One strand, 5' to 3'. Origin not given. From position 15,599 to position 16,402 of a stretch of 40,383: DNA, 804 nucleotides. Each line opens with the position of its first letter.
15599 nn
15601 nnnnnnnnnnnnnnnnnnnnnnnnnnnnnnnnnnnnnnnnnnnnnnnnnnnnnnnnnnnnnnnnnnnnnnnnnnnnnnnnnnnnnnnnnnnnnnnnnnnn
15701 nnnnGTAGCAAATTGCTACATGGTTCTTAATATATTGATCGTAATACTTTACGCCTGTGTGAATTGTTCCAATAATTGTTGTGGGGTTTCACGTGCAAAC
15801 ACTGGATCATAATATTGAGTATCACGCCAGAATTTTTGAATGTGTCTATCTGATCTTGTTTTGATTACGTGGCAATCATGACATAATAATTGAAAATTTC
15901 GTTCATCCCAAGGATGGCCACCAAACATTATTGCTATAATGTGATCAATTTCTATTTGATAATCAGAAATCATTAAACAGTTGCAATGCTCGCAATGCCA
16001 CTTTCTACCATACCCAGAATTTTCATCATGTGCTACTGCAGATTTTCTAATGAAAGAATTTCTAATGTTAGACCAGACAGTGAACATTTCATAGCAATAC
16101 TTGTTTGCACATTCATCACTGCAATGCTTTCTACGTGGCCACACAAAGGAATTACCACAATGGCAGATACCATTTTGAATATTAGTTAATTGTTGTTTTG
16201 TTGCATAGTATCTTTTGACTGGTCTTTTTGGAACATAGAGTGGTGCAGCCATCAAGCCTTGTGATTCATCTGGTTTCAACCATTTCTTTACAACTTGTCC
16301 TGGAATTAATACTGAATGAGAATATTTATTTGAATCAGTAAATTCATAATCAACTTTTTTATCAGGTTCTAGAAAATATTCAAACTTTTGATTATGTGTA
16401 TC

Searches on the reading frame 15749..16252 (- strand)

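Call 16: search_protein_families(library=pfam, proteins=[window:15749-16252:-], max_evalue=0.01)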
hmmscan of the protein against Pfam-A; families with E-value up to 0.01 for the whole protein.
window:15749-16252:- (167 aa): 1 family
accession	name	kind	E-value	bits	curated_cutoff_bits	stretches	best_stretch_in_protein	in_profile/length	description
PF01844.29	HNH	-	3.4e-06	27.6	21.4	1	87-133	1-46/47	HNH endonuclease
